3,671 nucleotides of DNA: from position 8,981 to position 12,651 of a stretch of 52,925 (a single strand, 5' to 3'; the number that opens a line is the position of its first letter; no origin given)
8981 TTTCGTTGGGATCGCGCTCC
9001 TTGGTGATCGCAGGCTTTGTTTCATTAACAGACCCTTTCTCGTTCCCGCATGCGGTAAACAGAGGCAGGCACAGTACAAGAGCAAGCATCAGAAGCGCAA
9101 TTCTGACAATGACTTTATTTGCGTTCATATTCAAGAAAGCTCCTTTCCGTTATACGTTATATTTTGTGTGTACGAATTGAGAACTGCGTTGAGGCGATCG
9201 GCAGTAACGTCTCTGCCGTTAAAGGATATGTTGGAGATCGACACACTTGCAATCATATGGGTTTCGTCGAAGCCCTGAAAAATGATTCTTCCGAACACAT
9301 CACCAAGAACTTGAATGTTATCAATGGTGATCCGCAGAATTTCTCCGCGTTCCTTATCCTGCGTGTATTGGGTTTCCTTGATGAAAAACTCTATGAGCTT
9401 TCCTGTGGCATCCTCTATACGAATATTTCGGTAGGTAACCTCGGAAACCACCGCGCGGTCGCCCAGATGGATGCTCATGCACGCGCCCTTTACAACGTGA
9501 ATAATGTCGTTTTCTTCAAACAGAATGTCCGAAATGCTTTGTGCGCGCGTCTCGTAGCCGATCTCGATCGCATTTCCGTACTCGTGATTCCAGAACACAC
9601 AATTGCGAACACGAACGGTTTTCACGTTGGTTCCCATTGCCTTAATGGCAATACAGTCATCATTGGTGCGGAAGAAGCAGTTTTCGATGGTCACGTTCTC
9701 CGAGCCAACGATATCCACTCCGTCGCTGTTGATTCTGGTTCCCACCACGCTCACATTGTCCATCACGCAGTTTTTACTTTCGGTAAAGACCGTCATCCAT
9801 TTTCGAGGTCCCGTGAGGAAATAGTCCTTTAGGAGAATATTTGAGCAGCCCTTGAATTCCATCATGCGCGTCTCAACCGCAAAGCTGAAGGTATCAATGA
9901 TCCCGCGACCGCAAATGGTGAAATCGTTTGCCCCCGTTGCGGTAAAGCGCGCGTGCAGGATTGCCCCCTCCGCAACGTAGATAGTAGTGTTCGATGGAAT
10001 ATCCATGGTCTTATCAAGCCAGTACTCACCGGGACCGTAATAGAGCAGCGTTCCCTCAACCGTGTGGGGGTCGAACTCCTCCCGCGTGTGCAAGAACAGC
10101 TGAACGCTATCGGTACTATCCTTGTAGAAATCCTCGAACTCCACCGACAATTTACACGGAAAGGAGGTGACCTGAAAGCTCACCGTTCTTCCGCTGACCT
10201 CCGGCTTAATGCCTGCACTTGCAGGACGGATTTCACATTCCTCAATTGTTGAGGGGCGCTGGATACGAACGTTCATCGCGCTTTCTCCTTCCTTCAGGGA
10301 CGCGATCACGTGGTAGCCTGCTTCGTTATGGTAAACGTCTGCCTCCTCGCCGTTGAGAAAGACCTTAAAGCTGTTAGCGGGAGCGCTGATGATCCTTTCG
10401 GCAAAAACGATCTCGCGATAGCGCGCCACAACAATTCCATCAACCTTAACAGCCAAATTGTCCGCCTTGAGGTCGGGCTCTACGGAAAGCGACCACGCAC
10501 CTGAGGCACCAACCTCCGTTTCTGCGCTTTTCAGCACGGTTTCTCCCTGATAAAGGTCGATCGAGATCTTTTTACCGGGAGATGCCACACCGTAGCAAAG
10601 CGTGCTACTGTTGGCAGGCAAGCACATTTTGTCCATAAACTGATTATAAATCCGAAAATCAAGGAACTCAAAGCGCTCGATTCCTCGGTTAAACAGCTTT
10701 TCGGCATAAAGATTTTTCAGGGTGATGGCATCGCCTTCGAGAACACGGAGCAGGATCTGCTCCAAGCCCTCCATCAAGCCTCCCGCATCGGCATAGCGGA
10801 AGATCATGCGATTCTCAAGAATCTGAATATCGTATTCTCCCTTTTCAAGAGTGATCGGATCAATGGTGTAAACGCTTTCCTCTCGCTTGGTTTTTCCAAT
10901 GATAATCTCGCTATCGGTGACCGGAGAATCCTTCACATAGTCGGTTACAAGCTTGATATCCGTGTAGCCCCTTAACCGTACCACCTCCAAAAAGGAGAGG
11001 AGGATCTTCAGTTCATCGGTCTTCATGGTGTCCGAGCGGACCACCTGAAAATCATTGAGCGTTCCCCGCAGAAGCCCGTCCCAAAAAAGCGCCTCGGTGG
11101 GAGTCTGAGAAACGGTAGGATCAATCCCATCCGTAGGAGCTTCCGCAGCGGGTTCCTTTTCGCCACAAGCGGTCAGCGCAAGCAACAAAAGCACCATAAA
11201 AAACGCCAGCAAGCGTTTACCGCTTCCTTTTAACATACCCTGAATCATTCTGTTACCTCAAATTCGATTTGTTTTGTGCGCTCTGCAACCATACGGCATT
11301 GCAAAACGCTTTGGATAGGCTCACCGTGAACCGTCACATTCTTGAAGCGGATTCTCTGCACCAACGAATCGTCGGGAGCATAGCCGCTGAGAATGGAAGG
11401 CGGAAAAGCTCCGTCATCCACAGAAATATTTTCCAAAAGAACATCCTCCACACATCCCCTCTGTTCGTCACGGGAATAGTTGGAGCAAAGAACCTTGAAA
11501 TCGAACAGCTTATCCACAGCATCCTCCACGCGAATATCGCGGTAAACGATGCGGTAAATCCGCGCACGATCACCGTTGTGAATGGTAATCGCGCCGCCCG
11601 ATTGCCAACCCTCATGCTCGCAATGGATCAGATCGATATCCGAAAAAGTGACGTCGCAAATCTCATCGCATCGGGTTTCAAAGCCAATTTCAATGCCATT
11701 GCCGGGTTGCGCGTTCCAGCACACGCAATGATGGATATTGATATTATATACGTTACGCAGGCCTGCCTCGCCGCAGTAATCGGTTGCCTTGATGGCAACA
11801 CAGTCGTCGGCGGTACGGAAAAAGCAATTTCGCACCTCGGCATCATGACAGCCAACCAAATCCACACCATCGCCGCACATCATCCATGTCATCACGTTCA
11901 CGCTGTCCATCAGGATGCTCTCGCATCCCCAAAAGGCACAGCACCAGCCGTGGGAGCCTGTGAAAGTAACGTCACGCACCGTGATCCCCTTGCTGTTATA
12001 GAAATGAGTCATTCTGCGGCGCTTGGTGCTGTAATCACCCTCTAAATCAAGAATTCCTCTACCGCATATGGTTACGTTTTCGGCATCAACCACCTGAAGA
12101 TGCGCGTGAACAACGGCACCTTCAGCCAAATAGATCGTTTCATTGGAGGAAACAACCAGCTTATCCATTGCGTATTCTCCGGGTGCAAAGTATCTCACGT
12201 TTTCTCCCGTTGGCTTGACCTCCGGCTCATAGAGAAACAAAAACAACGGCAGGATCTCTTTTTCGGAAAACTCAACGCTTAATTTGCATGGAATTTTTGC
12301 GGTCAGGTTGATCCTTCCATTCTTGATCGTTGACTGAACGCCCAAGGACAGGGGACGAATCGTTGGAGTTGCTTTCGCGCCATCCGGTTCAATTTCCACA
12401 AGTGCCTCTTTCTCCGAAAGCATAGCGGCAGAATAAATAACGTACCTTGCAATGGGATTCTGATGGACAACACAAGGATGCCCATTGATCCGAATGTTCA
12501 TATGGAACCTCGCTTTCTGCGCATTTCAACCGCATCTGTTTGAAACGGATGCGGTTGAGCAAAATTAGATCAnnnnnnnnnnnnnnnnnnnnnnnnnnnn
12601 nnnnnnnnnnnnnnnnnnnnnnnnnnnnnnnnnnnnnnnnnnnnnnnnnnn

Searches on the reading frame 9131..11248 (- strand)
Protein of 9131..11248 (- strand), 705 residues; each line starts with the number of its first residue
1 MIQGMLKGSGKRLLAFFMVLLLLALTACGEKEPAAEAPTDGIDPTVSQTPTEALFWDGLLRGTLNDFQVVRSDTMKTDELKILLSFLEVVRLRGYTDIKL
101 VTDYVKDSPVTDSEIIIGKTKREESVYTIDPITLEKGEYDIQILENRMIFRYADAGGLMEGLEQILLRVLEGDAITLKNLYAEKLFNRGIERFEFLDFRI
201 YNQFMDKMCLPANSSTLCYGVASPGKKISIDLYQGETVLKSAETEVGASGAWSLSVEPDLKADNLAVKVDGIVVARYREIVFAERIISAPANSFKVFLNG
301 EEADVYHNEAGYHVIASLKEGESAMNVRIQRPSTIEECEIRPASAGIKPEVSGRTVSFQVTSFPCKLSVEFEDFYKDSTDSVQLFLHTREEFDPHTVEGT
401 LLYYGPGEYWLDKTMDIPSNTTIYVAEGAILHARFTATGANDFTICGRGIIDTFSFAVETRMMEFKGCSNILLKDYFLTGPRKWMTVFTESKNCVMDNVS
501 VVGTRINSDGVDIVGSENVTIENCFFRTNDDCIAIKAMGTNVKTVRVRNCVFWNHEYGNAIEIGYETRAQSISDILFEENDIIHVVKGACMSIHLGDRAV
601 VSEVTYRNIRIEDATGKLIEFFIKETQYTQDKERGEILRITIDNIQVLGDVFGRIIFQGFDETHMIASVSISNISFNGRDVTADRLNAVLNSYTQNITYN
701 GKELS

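Call 14: search_protein_families(library=pfam, proteins=[window:9131-11248:-], max_evalue=0.0001)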
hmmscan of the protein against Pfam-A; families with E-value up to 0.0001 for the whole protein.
window:9131-11248:- (705 aa): 2 families
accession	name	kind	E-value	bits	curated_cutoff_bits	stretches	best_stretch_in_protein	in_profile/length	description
PF00295.23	Glyco_hydro_28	-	1.4e-14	54.3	22.9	1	461-646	92-272/324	Glycosyl hydrolases family 28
PF13229.12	Beta_helix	-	4.2e-07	30.2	25.9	1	488-613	28-136/158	Right handed beta helix region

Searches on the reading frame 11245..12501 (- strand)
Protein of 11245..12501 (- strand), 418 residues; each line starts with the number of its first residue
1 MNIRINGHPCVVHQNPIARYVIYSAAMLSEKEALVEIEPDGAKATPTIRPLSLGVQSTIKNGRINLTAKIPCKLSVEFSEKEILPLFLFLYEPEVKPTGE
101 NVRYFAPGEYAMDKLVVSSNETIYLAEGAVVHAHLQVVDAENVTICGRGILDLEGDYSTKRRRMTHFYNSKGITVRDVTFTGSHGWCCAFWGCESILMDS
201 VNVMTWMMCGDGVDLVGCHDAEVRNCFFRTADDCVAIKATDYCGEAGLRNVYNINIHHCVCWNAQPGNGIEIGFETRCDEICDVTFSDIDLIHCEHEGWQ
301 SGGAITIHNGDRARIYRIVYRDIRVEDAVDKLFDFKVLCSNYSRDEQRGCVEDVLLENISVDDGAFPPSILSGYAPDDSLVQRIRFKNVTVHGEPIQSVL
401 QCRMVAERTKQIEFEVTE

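Call 14: search_protein_families(library=pfam, proteins=[window:11245-12501:-], max_evalue=0.0001)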
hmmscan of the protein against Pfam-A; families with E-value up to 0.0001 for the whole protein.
window:11245-12501:- (418 aa): 1 family
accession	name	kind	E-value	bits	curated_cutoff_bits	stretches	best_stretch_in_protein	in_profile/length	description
PF00295.23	Glyco_hydro_28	-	5.7e-09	35.9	22.9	1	161-329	90-244/324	Glycosyl hydrolases family 28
